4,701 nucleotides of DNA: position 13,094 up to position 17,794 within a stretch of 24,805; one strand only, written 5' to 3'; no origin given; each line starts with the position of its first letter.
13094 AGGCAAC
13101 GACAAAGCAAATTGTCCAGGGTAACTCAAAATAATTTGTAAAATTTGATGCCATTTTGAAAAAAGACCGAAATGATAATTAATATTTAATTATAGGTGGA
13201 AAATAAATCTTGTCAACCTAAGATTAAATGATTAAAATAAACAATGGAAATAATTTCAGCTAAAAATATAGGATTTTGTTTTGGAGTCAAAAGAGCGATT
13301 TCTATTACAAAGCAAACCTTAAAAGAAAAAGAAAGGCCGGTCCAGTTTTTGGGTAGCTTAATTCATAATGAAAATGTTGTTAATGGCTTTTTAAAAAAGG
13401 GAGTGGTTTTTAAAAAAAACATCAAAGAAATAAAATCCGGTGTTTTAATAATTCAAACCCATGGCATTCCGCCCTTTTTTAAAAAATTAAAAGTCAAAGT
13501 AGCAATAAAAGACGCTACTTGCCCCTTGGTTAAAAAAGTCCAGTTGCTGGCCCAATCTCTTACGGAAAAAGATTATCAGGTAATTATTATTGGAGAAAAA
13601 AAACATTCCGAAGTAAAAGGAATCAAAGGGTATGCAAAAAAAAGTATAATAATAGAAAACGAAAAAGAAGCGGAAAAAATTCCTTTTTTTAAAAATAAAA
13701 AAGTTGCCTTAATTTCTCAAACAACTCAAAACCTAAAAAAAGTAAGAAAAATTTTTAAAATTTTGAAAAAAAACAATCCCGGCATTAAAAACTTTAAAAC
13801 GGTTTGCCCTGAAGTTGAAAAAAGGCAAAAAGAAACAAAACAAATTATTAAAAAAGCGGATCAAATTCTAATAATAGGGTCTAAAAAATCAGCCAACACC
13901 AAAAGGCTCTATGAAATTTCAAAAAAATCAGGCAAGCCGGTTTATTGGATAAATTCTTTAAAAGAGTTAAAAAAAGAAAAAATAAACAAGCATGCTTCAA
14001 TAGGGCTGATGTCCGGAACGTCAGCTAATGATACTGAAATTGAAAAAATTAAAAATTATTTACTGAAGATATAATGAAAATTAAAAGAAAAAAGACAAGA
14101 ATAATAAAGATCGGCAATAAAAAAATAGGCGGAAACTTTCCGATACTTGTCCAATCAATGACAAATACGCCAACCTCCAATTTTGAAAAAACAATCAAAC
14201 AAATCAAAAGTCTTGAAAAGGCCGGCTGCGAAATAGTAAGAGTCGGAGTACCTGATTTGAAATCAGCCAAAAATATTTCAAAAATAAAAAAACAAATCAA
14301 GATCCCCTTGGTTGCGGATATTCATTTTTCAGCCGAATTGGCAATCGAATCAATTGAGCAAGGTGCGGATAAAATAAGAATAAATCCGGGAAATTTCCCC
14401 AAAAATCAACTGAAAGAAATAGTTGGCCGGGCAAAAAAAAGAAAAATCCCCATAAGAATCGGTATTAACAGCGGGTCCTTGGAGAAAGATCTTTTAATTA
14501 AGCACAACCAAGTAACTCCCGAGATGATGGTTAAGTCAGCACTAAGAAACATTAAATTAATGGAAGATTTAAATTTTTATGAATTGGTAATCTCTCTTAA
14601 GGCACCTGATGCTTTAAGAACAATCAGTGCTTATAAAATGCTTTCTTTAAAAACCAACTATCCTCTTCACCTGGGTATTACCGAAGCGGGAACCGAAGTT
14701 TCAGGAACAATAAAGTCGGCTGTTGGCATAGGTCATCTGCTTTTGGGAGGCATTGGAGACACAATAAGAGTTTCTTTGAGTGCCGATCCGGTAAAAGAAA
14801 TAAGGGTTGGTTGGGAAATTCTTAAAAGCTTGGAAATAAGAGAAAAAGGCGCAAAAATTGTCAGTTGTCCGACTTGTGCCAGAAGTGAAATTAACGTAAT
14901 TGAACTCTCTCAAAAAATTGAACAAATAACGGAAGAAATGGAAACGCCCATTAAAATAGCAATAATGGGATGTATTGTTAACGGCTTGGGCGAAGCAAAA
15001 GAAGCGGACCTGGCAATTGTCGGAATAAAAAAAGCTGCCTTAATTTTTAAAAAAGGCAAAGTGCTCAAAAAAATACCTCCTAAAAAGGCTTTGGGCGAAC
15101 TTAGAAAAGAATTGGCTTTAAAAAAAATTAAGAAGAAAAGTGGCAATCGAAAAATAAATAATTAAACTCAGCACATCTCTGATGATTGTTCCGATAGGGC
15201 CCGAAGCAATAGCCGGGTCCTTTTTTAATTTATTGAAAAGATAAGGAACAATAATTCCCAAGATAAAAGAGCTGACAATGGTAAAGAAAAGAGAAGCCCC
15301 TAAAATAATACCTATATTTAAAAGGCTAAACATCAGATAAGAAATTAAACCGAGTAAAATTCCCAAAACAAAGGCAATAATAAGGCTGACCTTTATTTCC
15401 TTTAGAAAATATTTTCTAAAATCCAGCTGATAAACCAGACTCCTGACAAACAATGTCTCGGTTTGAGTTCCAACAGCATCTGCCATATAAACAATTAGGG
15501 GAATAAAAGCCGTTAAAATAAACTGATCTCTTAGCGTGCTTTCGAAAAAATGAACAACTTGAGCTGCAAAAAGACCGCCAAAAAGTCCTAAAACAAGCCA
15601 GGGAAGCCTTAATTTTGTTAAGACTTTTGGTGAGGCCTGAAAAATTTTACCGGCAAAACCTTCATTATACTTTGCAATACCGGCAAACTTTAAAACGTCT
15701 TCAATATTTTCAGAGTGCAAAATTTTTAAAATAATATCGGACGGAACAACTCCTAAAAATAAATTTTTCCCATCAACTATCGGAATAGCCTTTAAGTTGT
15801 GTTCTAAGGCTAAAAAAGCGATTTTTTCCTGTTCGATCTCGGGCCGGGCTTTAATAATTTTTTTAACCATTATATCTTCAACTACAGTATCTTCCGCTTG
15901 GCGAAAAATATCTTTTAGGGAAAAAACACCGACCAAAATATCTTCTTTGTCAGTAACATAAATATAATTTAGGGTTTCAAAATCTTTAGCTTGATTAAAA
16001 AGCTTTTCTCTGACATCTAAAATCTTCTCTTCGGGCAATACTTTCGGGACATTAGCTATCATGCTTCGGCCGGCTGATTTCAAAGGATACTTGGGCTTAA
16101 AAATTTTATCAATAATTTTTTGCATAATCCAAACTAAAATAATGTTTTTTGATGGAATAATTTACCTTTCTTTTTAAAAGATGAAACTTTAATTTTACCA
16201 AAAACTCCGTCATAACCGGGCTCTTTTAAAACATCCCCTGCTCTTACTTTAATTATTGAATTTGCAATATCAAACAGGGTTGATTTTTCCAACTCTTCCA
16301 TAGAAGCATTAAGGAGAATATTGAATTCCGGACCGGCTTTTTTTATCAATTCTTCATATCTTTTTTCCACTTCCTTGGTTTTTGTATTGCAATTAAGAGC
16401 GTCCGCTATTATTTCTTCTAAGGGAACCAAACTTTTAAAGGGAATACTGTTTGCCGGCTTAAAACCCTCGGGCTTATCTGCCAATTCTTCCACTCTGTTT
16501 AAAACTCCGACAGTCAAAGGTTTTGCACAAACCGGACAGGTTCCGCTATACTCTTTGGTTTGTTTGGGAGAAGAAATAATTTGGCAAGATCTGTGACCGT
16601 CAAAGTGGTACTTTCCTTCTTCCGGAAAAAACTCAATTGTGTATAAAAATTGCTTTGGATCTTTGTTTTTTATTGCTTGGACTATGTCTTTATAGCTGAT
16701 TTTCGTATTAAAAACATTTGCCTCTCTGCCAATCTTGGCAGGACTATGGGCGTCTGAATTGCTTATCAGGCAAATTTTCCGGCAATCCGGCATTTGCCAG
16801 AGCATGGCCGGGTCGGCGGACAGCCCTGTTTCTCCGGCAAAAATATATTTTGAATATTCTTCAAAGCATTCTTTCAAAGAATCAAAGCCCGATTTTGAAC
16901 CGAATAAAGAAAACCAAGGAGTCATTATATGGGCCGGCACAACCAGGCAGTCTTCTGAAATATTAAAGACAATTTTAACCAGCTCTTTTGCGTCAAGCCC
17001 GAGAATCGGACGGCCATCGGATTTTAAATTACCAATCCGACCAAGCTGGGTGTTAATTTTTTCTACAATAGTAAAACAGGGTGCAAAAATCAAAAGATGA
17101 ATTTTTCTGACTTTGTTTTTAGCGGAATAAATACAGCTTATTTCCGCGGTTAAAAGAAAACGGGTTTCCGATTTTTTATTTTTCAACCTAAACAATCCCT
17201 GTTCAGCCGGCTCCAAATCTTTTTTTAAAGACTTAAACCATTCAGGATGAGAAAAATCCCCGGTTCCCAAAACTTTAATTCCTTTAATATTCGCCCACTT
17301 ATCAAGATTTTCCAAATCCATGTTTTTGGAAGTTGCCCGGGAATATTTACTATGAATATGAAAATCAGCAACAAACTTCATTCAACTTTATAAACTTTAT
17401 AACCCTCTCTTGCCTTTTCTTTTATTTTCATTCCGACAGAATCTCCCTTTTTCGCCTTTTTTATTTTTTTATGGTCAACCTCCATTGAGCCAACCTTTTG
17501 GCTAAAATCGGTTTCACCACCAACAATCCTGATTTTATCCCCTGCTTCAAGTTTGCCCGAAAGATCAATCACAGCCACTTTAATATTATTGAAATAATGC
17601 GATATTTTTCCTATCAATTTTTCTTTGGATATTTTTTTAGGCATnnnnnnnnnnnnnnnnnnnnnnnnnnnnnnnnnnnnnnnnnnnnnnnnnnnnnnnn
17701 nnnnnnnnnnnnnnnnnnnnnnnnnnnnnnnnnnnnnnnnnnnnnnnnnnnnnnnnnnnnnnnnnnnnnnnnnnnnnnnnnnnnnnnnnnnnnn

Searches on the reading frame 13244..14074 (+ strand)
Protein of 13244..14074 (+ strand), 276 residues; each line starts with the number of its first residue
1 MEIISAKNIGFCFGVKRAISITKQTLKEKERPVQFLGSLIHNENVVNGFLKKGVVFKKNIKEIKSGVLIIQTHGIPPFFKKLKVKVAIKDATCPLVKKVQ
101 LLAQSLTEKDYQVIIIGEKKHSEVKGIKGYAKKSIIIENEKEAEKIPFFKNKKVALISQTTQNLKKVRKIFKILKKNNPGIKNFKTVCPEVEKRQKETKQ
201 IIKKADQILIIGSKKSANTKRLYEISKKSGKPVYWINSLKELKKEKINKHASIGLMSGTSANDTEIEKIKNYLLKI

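Call 24: search_protein_families(library=pfam, proteins=[window:13244-14074:+], max_evalue=0.001)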
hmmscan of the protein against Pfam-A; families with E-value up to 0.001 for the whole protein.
window:13244-14074:+ (276 aa): 1 family
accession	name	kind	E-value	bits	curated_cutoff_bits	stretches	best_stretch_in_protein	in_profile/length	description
PF02401.23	LYTB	-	3.8e-79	266.2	24.5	1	3-273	1-266/267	LytB protein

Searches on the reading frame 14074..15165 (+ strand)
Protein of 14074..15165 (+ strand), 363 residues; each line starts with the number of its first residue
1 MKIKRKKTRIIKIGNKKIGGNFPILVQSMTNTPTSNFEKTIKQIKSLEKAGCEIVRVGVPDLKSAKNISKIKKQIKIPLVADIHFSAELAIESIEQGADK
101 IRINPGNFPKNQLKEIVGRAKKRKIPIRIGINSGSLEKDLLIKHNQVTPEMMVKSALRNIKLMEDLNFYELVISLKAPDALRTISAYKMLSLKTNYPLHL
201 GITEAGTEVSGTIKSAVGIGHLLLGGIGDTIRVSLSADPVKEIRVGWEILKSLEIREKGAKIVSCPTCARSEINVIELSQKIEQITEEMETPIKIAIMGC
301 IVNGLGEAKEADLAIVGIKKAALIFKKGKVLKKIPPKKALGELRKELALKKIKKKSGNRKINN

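Call 24: search_protein_families(library=pfam, proteins=[window:14074-15165:+], max_evalue=0.001)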
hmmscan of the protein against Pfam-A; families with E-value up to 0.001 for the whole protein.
window:14074-15165:+ (363 aa): 1 family
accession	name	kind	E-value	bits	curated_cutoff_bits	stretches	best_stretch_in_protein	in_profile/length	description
PF04551.19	GcpE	-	9.9e-141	469.1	32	1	8-347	1-341/343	GcpE protein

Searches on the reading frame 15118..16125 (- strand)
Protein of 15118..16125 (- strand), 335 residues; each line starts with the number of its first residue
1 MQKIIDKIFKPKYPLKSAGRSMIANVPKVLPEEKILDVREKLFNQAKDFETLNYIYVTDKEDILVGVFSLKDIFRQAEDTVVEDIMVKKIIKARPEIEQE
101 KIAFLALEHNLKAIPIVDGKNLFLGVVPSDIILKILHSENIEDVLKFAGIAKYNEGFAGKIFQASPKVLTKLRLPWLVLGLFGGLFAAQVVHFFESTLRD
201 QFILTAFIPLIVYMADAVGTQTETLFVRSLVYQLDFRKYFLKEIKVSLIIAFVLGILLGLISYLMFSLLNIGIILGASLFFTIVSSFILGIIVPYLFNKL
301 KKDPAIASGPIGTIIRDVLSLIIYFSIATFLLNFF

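Call 24: search_protein_families(library=pfam, proteins=[window:15118-16125:-], max_evalue=0.001)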
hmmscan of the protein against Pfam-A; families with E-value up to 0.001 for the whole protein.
window:15118-16125:- (335 aa): 2 families
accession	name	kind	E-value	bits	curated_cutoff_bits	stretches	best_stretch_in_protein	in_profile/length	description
PF01769.21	MgtE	-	2e-23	83.5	27.6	1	208-327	1-125/125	Divalent cation transporter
PF00571.33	CBS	-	2e-12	47.7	24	2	82-137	1-56/57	CBS domain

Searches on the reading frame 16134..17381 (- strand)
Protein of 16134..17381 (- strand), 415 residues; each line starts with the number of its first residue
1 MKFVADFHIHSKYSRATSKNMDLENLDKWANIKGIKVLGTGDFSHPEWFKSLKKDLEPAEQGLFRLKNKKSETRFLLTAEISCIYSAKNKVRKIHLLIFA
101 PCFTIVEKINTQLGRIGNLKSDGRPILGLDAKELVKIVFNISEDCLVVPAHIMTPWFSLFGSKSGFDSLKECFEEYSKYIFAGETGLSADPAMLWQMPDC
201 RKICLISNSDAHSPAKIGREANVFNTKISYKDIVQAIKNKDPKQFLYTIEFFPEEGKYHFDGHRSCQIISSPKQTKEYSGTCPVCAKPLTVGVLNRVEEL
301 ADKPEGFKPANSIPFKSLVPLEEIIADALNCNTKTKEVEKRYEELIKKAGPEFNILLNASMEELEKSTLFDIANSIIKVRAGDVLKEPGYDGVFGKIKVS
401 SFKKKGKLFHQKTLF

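Call 24: search_protein_families(library=pfam, proteins=[window:16134-17381:-], max_evalue=0.001)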
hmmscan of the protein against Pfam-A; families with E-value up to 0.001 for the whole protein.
window:16134-17381:- (415 aa): 1 family
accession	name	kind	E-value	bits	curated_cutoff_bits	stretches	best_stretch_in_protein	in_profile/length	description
PF13263.12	PHP_C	-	4.3e-06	26.6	21.3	1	202-240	15-54/56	PHP-associated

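Call 93: search_protein_families(library=ncbifam, proteins=[window:16134-17381:-], max_evalue=0.001)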
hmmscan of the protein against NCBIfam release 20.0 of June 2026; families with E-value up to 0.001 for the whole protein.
window:16134-17381:- (415 aa): 1 family
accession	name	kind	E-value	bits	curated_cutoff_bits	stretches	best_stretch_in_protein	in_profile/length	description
TIGR00375.1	TIGR00375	hypoth_equivalog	2.9e-53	181.6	326.6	1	5-397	2-374/374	TIGR00375 family protein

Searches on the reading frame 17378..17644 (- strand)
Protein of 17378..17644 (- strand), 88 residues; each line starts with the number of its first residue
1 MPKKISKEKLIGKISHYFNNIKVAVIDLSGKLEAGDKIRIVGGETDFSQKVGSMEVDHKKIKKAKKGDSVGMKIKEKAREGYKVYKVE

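Call 24: search_protein_families(library=pfam, proteins=[window:17378-17644:-], max_evalue=0.001)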
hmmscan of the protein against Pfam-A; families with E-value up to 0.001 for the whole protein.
window:17378-17644:- (88 aa): 1 family
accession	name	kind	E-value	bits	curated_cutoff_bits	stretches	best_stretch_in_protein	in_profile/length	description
PF03144.31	GTP_EFTU_D2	-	3.3e-08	34.3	30.3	1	28-80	9-64/73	Elongation factor Tu domain 2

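Call 67: find_related_loci(query=window:17378-17644:-, collection=genome_contigs, flank=2500)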
Query window:17378-17644:- (88 aa) in genome_contigs; peptide patterns used: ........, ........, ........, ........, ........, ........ (x = any residue, [..] = any of these).
246 stretches matched a pattern; 13 encode a relative of the query (tblastn E <= 1e-3); 13 distinct loci.
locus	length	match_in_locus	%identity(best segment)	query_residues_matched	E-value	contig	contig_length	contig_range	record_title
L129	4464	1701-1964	69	1-87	3e-38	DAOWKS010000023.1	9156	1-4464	MAG TPA_asm: bacterium isolate CSMAG_2101 CSMAG_2101_k141_1269588_length_9156_cov_88.0029, whole genome shotgun sequence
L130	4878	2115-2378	72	1-87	2e-37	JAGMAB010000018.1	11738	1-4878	MAG: Candidatus Parcubacteria bacterium isolate RS_14_18 ZL355.bin.18.fa_18, whole genome shotgun sequence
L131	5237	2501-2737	76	9-87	3e-36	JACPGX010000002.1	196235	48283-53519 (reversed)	MAG: Candidatus Nealsonbacteria bacterium isolate NC_groundwater_399_Ag_B-0.1um_41_48 GD18-4_B1_scaffold_213888, whole g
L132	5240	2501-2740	78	9-87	2e-36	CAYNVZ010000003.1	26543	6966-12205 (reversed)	MAG TPA_asm: uncultured Candidatus Saccharibacteria bacterium isolate binchicken_co256_230 genome assembly, contig: NODE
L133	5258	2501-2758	67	2-87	3e-36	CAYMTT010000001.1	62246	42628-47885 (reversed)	MAG TPA_asm: uncultured Candidatus Saccharibacteria bacterium isolate binchicken_co17_376 genome assembly, contig: NODE_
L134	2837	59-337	71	1-87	2e-30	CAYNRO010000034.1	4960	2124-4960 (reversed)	MAG TPA_asm: uncultured Candidatus Saccharibacteria bacterium isolate binchicken_co181_174 genome assembly, contig: NODE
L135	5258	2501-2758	57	3-87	5e-28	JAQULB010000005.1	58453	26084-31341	MAG: Candidatus Paceibacterota bacterium isolate STD1_120 NODE_1014_length_58453_cov_5.936306_Sandtown_D1, whole genome 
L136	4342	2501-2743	67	7-86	6e-27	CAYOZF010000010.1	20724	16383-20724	MAG TPA_asm: uncultured Candidatus Saccharibacteria bacterium isolate binchicken_co34_539 genome assembly, contig: NODE_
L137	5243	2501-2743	67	7-86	6e-27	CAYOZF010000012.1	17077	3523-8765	MAG TPA_asm: uncultured Candidatus Saccharibacteria bacterium isolate binchicken_co34_539 genome assembly, contig: NODE_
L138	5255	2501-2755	64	3-86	2e-26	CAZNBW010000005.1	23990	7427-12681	MAG TPA_asm: uncultured Candidatus Saccharibacteria bacterium isolate SRP178699_co2_52 genome assembly, contig: NODE_127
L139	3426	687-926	65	9-87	9e-25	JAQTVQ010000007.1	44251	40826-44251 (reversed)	MAG: Candidatus Paceibacterota bacterium isolate STB_91 NODE_1740_length_44251_cov_11.968679_Sandtown_B, whole genome sh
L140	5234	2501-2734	45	3-80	4e-23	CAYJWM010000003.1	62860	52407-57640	MAG TPA_asm: uncultured bacterium isolate ERP125453_co1_477 genome assembly, contig: NODE_295_length_62860_cov_11.371738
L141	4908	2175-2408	46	11-87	2e-19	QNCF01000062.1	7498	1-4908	MAG: Candidatus Omnitrophota bacterium isolate B48_G9 B48_Guay9_scaffold_15139, whole genome shotgun sequence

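Call 93: search_protein_families(library=ncbifam, proteins=[window:17378-17644:-], max_evalue=0.001)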
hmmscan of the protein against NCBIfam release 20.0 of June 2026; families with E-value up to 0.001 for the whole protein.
window:17378-17644:- (88 aa): 1 family
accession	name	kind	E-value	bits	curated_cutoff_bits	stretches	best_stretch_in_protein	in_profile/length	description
NF008969.0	PRK12317.1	subfamily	6.2e-05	21.7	502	1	29-78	250-297/426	elongation factor 1-alpha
